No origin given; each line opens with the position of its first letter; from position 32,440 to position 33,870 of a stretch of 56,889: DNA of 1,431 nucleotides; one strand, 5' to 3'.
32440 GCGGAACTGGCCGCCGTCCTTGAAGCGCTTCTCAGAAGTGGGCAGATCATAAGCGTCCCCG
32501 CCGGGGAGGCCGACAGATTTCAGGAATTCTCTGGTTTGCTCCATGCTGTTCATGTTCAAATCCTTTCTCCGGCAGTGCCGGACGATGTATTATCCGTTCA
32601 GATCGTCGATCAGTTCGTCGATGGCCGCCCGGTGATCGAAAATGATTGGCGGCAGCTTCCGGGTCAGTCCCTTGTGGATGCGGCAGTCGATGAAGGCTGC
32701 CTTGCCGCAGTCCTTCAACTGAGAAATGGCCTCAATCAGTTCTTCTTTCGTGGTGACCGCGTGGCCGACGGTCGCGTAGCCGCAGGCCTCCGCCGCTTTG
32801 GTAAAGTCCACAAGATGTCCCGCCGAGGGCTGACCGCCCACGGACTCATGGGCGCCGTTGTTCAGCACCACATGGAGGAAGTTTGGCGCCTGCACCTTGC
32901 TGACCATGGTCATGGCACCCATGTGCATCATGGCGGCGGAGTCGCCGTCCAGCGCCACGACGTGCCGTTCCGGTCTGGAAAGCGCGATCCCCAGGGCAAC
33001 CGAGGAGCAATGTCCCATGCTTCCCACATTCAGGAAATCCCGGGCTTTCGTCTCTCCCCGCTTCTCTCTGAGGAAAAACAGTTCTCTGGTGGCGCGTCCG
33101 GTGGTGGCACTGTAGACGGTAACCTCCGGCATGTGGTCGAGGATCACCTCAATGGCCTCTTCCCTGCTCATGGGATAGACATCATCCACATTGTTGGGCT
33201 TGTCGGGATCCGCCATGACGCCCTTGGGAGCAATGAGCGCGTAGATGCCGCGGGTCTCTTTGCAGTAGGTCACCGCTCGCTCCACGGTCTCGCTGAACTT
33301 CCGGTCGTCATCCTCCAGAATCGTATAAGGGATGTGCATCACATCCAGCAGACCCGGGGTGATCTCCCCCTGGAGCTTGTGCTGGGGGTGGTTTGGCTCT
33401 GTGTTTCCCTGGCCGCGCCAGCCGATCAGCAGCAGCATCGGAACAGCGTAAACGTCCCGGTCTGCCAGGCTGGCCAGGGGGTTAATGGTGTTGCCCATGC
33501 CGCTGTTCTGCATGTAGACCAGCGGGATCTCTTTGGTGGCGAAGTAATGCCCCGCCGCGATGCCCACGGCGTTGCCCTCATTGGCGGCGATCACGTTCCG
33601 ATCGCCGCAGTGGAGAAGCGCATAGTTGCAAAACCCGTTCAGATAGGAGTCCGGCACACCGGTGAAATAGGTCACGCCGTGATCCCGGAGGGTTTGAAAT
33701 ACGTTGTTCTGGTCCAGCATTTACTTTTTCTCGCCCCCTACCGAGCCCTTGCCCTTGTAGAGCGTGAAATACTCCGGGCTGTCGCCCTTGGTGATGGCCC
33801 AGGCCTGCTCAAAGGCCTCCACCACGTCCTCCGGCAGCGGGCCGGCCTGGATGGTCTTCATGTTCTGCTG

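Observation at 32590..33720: Phosphonopyruvate-decarboxylase-like gene with no PEP mutase partner in the window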

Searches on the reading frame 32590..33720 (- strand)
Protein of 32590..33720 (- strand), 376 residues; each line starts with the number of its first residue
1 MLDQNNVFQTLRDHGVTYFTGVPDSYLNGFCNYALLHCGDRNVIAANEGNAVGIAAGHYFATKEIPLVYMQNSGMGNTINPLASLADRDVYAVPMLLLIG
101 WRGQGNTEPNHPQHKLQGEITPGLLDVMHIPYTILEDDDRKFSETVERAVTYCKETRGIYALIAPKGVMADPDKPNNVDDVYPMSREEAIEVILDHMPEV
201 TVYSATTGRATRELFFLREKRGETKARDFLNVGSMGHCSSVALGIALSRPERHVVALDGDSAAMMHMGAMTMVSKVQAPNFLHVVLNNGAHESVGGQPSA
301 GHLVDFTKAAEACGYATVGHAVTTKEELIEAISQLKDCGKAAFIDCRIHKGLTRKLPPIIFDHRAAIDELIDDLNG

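Call 4: search_protein_families(library=pfam, proteins=[window:32590-33720:-])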
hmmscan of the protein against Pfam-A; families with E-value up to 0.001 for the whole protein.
window:32590-33720:- (376 aa): 2 families
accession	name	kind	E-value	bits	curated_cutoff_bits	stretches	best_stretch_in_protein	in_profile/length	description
PF02775.26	TPP_enzyme_C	-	4.3e-16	59.5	21.9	1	229-346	21-151/151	Thiamine pyrophosphate enzyme, C-terminal TPP binding domain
PF02776.23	TPP_enzyme_N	-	7.3e-16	58.5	26.8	1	7-119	7-113/119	Thiamine pyrophosphate enzyme, N-terminal TPP binding domain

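Call 5: search_protein_families(library=ncbifam, proteins=[window:32590-33720:-])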
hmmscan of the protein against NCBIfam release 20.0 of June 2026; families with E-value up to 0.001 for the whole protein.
window:32590-33720:- (376 aa): 51 families (the best 25 are shown)
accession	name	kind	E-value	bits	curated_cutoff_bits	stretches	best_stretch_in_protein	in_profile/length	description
TIGR03297.1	Ppyr-DeCO2ase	equivalog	4.7e-119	397.6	312.5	1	15-357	1-343/360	phosphonopyruvate decarboxylase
TIGR03846.1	sulfopy_beta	equivalog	3.2e-29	102.1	221.5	1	186-351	1-159/182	sulfopyruvate decarboxylase subunit beta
TIGR03845.1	sulfopyru_alph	equivalog_domain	1.1e-23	83.9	147.95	1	5-164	2-156/160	sulfopyruvate decarboxylase subunit alpha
NF004813.0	PRK06163.1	equivalog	2.2e-19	70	240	1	225-348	49-172/202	hypothetical protein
NF006052.0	PRK08199.1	subfamily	1.6e-11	43.2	539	1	231-350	413-539/559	thiamine pyrophosphate protein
NF005485.1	PRK07092.1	equivalog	2.9e-11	42.9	493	1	175-336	339-506/523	benzoylformate decarboxylase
TIGR00118.1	acolac_lg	equivalog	7.9e-11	41.1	538.35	1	225-350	399-536/557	biosynthetic-type acetolactate synthase large subunit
NF005364.0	PRK06882.1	equivalog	5e-10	38.4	1083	1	232-349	420-546/574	acetolactate synthase 3 large subunit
NF004710.0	PRK06048.1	equivalog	8.9e-10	37.6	976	1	227-372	405-558/561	acetolactate synthase large subunit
NF006581.0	PRK09107.1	equivalog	1e-09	37.3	974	1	232-350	429-555/595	acetolactate synthase 3 large subunit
NF006591.0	PRK09124.1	equivalog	5.2e-09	34.9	792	1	227-343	402-517/574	ubiquinone-dependent pyruvate dehydrogenase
NF006016.1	PRK08155.1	equivalog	1.7e-08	33.4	870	1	232-290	408-465/554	acetolactate synthase large subunit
NF006524.0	PRK08978.1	equivalog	1.8e-08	33.1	738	1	231-288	399-455/548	acetolactate synthase 2 catalytic subunit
NF005114.0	PRK06546.1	equivalog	1.9e-08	33.3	893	1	177-343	352-517/578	pyruvate dehydrogenase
NF006319.0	PRK08527.1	equivalog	2.8e-08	32.7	905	1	232-350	414-540/565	acetolactate synthase large subunit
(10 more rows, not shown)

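Call 6: search_solved_structures(query=window:32590-33720:-, max_evalue=0.001, show_alignments=1)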
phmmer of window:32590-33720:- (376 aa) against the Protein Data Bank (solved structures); distinct sequences matched with E-value up to 0.001: 71 (the best 60 are shown).
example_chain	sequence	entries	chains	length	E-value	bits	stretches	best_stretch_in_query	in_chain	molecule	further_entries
9iz3_B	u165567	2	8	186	1.6e-21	79.8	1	184-316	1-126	Putative phosphonopyruvate decarboxylase beta subunit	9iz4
9iz3_A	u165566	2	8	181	2.1e-16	63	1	7-140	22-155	Putative phosphonopyruvate decarboxylase alpha subunit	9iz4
4gpe_A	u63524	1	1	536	1.9e-08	36.8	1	175-292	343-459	Benzoylformate decarboxylase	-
1po7_A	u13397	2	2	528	3.3e-08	36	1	175-292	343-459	Benzoylformate decarboxylase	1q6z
6m2z_A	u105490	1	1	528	3.7e-08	35.8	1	175-291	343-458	Benzoylformate decarboxylase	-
6a50_A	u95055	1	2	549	4e-08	35.7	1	175-291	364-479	benzoylformate decarboxylases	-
1pi3_A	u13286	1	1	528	4.1e-08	35.7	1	175-292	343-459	Benzoylformate decarboxylase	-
4jua_A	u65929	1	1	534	4.4e-08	35.6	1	175-292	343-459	Benzoylformate decarboxylase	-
5dei_A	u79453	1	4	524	4.8e-08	35.5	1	175-292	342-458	Benzoylformate decarboxylase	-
1bfd_A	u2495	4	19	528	4.8e-08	35.5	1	175-292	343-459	BENZOYLFORMATE DECARBOXYLASE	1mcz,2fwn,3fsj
3f6b_X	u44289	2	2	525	4.8e-08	35.5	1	175-292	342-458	Benzoylformate decarboxylase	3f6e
9v67_A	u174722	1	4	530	4.9e-08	35.4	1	175-292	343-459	Benzoylformate decarboxylase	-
1yno_A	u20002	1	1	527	4.9e-08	35.4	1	175-292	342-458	Benzoylformate decarboxylase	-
4k9m_A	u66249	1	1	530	4.9e-08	35.4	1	175-292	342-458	Benzoylformate decarboxylase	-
4k9k_A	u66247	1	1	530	4.9e-08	35.4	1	175-292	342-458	Benzoylformate decarboxylase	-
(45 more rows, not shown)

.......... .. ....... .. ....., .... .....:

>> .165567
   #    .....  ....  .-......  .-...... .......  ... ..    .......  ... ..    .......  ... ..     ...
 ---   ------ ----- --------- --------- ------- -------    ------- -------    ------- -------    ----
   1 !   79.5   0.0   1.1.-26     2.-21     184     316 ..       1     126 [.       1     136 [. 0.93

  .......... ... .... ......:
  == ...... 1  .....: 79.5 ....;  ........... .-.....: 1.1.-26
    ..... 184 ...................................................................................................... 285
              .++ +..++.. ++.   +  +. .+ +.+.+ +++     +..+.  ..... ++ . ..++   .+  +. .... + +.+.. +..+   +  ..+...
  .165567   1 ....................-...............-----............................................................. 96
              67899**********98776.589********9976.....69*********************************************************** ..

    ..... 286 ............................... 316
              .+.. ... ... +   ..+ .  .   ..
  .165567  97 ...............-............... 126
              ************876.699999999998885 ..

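Call 19: find_homologous_proteins(query=window:32590-33720:-)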
Query window:32590-33720:- (376 aa): 7989 proteins with E <= 0.001 among 8000 candidates; the best 120 are listed.
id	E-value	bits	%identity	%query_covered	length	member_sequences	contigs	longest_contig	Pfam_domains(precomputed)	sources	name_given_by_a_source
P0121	1.6e-255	865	100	100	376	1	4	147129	PF02775.27,PF02776.24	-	-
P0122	1.4e-252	855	99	100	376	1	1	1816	PF02775.27,PF02776.24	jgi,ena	-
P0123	3.9e-242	821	95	100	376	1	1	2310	PF02775.27,PF02776.24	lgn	-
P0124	2.8e-241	818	95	100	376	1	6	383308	PF02775.27,PF02776.24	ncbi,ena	-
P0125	3.7e-240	814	94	100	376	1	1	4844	PF02775.27,PF02776.24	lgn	-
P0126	7.2e-238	807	93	100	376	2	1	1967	PF02775.27,PF02776.24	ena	-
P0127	1.9e-235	799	92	100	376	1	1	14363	PF02775.27,PF02776.24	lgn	-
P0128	4.9e-222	754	86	100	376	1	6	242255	PF02775.27,PF02776.24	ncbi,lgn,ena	-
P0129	2.4e-221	752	86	100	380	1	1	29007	PF02775.27,PF02776.24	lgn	-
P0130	2.8e-221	752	86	100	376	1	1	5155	PF02775.27,PF02776.24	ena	-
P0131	9.2e-221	750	87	100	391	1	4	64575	PF02775.27,PF02776.24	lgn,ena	-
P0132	2.4e-220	749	86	100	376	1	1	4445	PF02775.27,PF02776.24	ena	-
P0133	7.8e-220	747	86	100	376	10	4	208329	PF02775.27,PF02776.24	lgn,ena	-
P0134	8.3e-220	747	86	100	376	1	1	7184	PF02775.27,PF02776.24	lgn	-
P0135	8.7e-220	747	85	100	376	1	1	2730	PF02775.27,PF02776.24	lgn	-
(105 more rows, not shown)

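Call 63: search_dna_similar(query=window:32590-33720:-, collection=plasmids, mode=protein, max_rows=30)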
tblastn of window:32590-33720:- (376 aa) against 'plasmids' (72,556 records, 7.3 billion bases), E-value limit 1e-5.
Records with a match: 84; places in all: 85; records where one place covers at least 80% of the query: 31.
Best place of each record, by identity: <60% 84.
By first word of the organism name: Sphingobium 10; Leisingera 10; Mycetohabitans 9; Bradyrhizobium 7; Rhizobium 6; Sinorhizobium 6; Burkholderia 5; Methylobacterium 4; Cupriavidus 3; Bacillus 2; and 20 more.
By predicted mobility (MOB-suite, as given by PLSDB): non-mobilizable 61; conjugative 14; mobilizable 9.
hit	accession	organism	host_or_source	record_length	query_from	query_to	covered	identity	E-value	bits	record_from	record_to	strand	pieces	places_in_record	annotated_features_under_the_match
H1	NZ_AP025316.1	Fulvitalea axinellae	-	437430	1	348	93%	44.4%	1e-89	302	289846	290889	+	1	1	aepY: phosphonopyruvate decarboxylase | aepX: phosphoenolpyruvate mutase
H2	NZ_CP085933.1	Segatella copri DSM 18205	-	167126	1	315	84%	46.1%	1e-83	284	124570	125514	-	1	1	aepY: phosphonopyruvate decarboxylase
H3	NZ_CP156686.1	Burkholderia stagnalis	Bacterial cells,soils collected in ...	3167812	1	357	95%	36.2%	6e-55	201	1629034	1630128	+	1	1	none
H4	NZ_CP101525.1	Burkholderia arboris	mixed culture,soil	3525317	1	357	95%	35.6%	1e-57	209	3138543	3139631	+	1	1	none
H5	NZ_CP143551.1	Burkholderia multivorans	Homo sapiens,bronchoalveolar lavage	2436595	1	357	95%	35.4%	8e-58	210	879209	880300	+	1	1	none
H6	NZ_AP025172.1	Cupriavidus sp. P-10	-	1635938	1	357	95%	35.0%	2e-55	203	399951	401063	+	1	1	none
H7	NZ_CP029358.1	Azospirillum thermophilum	cell culture,hot spring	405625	1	315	84%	38.3%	2e-52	194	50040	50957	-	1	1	aepY: phosphonopyruvate decarboxylase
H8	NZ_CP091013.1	Burkholderia cenocepacia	-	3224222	1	317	84%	37.8%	4e-57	208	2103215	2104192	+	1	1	none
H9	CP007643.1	Rhizobium etli bv. phaseoli str. IE4803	Phaseolus vulgaris,whole organism,nodule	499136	6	356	93%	33.9%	2e-50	189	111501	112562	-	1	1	phosphonopyruvate decarboxylase protein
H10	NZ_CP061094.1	Roseomonas marmotae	Marmota himalayana,pure culture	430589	1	356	95%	32.7%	1e-43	169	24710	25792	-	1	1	aepY: phosphonopyruvate decarboxylase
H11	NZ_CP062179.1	Mycetohabitans endofungorum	Rhizopus microsporus,bacterial ...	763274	1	318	85%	36.5%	3e-52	194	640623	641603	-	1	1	aepY: phosphonopyruvate decarboxylase | aepX: phosphoenolpyruvate mutase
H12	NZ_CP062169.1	Mycetohabitans endofungorum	Rhizopus microsporus,bacterial ...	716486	1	318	85%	36.2%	5e-52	193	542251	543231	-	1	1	aepY: phosphonopyruvate decarboxylase | aepX: phosphoenolpyruvate mutase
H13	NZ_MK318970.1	Rhizobium rhizogenes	-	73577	2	356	94%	32.3%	3e-43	167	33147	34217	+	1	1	aepY: phosphonopyruvate decarboxylase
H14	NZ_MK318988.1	Rhizobium rhizogenes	-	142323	2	356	94%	32.3%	3e-43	167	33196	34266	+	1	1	aepY: phosphonopyruvate decarboxylase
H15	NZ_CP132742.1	Mycetohabitans endofungorum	Rhizopus microsporus,culture isolated ...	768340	1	318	85%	35.9%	3e-52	194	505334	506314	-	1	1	aepY: phosphonopyruvate decarboxylase | aepX: phosphoenolpyruvate mutase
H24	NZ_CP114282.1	Streptomyces aurantiacus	cell culture,Gobi habitat soil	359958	7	356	93%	31.7%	4e-44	170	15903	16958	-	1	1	aepY: phosphonopyruvate decarboxylase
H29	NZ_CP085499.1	Bacillus cereus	coffee,cell culture,root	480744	7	335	82%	29.4%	4e-24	138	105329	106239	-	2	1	sulfopyruvate decarboxylase subunit alpha | thiamine pyrophosphate-dependent enzyme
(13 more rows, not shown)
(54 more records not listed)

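Call 64: get_annotated_region(hit=H1, flank=4000)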
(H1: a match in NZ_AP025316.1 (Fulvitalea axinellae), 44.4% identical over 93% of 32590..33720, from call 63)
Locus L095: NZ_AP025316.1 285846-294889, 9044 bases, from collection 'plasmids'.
description: Fulvitalea axinellae strain DSM 100852 plasmid pFA2, complete sequence
organism: Fulvitalea axinellae (NCBI taxid 1182444)
taxonomy: Bacteria; Bacteroidota; Cytophagia; Cytophagales; Persicobacteraceae; Fulvitalea; Fulvitalea axinellae
host: -; source: -; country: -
typing (MOB-suite, as given by PLSDB): non-mobilizable
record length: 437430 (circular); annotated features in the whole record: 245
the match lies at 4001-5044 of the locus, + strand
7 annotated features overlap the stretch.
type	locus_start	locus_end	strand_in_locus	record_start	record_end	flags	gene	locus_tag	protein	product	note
CDS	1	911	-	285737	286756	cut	-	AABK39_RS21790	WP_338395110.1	hypothetical protein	-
CDS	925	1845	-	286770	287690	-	-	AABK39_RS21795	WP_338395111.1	AAA family ATPase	-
CDS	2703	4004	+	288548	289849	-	aepX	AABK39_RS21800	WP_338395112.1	phosphoenolpyruvate mutase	GO:0019634 - organic phosphonate metabolic process [Evidence IEA]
CDS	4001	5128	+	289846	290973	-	aepY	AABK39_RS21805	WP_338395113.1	phosphonopyruvate decarboxylase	GO:0017000 - antibiotic biosynthetic process [Evidence IEA]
CDS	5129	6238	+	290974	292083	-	-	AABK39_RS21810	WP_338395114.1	phosphonoacetaldehyde reductase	-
CDS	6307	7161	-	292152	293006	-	-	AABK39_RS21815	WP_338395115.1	LicD family protein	-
CDS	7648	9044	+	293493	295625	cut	-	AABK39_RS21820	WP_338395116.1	fasciclin domain-containing protein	-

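Call 65: get_annotated_region(hit=H2, flank=4000)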
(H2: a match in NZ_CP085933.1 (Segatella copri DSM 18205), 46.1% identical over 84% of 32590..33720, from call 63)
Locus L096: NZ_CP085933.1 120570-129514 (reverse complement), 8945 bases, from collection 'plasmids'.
description: Segatella copri DSM 18205 strain FDAARGOS_1573 plasmid unnamed1, complete sequence
organism: Segatella copri DSM 18205 (NCBI taxid 537011)
taxonomy: Bacteria; Bacteroidota; Bacteroidia; Bacteroidales; Prevotellaceae; Segatella; Segatella copri; Segatella copri DSM 18205
host: -; source: -; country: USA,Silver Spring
typing (MOB-suite, as given by PLSDB): non-mobilizable
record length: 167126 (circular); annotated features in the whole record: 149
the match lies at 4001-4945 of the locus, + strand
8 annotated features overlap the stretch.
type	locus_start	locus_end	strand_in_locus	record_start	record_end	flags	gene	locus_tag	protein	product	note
CDS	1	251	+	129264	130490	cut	-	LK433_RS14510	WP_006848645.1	NAD-dependent epimerase/dehydratase family protein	-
CDS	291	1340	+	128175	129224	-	-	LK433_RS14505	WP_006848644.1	polysaccharide biosynthesis protein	-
CDS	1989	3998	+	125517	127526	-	aepX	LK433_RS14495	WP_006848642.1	phosphoenolpyruvate mutase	GO:0019634 - organic phosphonate metabolic process [Evidence IEA]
CDS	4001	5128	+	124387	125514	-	aepY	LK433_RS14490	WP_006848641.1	phosphonopyruvate decarboxylase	GO:0017000 - antibiotic biosynthetic process [Evidence IEA]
CDS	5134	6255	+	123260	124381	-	-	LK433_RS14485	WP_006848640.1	phosphonoacetaldehyde reductase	-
CDS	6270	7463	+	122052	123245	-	-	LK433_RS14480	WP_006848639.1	CDP-glycerol glycerophosphotransferase family protein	-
CDS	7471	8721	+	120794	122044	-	-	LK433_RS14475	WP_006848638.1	O-antigen polymerase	-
CDS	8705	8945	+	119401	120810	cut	-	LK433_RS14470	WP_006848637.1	oligosaccharide flippase family protein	-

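Call 66: get_annotated_region(hit=H11, flank=3000)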
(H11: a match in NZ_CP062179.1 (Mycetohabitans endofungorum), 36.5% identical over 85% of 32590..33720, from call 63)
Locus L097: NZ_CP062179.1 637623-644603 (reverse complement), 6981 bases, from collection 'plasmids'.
description: Mycetohabitans endofungorum strain B5 plasmid megaplasmid, complete sequence
organism: Mycetohabitans endofungorum (NCBI taxid 417203)
taxonomy: Bacteria; Pseudomonadota; Betaproteobacteria; Burkholderiales; Burkholderiaceae; Mycetohabitans; Mycetohabitans endofungorum
host: -; source: Rhizopus microsporus,bacterial culture,ground nuts; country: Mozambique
typing (MOB-suite, as given by PLSDB): non-mobilizable
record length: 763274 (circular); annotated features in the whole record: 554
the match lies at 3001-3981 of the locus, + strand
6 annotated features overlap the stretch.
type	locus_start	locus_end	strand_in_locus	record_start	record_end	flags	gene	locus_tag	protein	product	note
CDS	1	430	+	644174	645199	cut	-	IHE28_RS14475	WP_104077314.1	lysylphosphatidylglycerol synthase domain-containing protein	-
CDS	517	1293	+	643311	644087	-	-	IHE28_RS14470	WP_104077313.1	phosphocholine cytidylyltransferase family protein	-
CDS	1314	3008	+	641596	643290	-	aepX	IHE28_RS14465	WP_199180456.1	phosphoenolpyruvate mutase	GO:0019634 - organic phosphonate metabolic process [Evidence IEA]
CDS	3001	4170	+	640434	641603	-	aepY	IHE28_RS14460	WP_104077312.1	phosphonopyruvate decarboxylase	GO:0017000 - antibiotic biosynthetic process [Evidence IEA]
CDS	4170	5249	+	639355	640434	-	-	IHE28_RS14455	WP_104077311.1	2-aminoethylphosphonate aminotransferase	-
CDS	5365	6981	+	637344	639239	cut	dxs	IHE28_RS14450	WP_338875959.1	1-deoxy-D-xylulose-5-phosphate synthase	GO:0009240 - isopentenyl diphosphate biosynthetic process [Evidence IEA]; GO:0008615 - pyridoxine biosynthetic process ...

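Call 67: get_annotated_region(hit=H7, flank=3000)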
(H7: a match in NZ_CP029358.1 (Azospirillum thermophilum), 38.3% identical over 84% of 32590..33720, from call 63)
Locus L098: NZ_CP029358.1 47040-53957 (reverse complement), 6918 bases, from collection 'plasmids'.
description: Azospirillum thermophilum strain CFH 70021 plasmid unnamed3
organism: Azospirillum thermophilum (NCBI taxid 2202148)
taxonomy: Bacteria; Pseudomonadota; Alphaproteobacteria; Rhodospirillales; Azospirillaceae; Azospirillum; Azospirillum thermophilum
host: -; source: cell culture,hot spring; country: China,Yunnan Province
typing (MOB-suite, as given by PLSDB): non-mobilizable
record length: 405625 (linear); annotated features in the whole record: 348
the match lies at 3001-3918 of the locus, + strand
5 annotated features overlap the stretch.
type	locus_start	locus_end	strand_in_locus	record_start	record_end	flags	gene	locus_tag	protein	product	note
CDS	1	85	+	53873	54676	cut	-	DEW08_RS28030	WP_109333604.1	contractile injection system tape measure protein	-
CDS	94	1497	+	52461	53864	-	-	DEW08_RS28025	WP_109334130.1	ATP-binding protein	-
CDS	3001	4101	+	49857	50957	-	aepY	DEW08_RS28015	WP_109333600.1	phosphonopyruvate decarboxylase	GO:0017000 - antibiotic biosynthetic process [Evidence IEA]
CDS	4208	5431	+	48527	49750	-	-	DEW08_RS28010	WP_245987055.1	pyridoxal phosphate-dependent aminotransferase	-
CDS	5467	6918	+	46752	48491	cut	-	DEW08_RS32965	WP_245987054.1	aminotransferase class V-fold PLP-dependent enzyme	-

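Call 68: get_annotated_region(hit=H24, flank=3000)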
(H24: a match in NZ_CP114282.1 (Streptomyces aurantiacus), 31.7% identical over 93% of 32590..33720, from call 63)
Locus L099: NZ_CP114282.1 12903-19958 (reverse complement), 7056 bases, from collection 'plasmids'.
description: Streptomyces aurantiacus strain Qhu-M197 plasmid unnamed, complete sequence
organism: Streptomyces aurantiacus (NCBI taxid 47760)
taxonomy: Bacteria; Actinomycetota; Actinomycetes; Kitasatosporales; Streptomycetaceae; Streptomyces; Streptomyces aurantiacus
host: -; source: cell culture,Gobi habitat soil; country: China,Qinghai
typing (MOB-suite, as given by PLSDB): non-mobilizable
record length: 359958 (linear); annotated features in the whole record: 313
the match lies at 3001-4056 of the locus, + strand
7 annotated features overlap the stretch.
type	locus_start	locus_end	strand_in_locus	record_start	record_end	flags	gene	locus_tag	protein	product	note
CDS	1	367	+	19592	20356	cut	-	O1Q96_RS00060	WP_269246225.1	aminotransferase class IV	-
CDS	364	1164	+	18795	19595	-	-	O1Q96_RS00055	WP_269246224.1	transketolase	-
CDS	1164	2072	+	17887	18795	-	-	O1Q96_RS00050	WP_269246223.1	transketolase C-terminal domain-containing protein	-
CDS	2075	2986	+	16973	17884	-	aepX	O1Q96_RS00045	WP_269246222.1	phosphoenolpyruvate mutase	GO:0019634 - organic phosphonate metabolic process [Evidence IEA]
CDS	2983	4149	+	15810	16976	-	aepY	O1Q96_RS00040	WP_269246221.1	phosphonopyruvate decarboxylase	GO:0017000 - antibiotic biosynthetic process [Evidence IEA]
CDS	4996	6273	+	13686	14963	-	-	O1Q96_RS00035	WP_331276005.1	MFS transporter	GO:0055085 - transmembrane transport [Evidence IEA]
CDS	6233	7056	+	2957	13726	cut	-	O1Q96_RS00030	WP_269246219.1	non-ribosomal peptide synthetase/type I polyketide synthase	-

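Call 69: get_annotated_region(hit=H9, flank=3000)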
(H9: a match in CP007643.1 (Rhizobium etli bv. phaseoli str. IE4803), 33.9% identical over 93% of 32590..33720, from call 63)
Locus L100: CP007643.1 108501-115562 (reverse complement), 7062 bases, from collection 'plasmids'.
description: Rhizobium etli bv. phaseoli str. IE4803 plasmid pRetIE4803b, complete sequence
organism: Rhizobium etli bv. phaseoli str. IE4803 (NCBI taxid 1432049)
taxonomy: Bacteria; Pseudomonadota; Alphaproteobacteria; Hyphomicrobiales; Rhizobiaceae; Rhizobium; Rhizobium etli; Rhizobium etli bv. phaseoli str. IE4803
host: -; source: Phaseolus vulgaris,whole organism,nodule; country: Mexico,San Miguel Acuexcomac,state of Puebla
typing (MOB-suite, as given by PLSDB): conjugative; replicon rep_cluster_287; relaxase MOBP,MOBQ; mating-pair formation MPF_T
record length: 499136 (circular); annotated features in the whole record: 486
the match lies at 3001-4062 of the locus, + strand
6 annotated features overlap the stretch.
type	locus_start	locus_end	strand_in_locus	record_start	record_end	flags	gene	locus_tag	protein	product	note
CDS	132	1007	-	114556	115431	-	-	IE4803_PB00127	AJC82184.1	LysR family transcriptional regulator protein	-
CDS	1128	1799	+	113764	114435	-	-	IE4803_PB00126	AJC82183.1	GntR family transcriptional regulator protein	-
CDS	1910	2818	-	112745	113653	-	-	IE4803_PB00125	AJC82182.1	phosphoenolpyruvate phosphomutase protein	-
CDS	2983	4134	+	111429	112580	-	-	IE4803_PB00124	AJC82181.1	phosphonopyruvate decarboxylase protein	-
CDS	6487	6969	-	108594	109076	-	-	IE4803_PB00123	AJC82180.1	hypothetical protein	-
CDS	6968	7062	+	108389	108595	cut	-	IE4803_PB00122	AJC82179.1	hypothetical protein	-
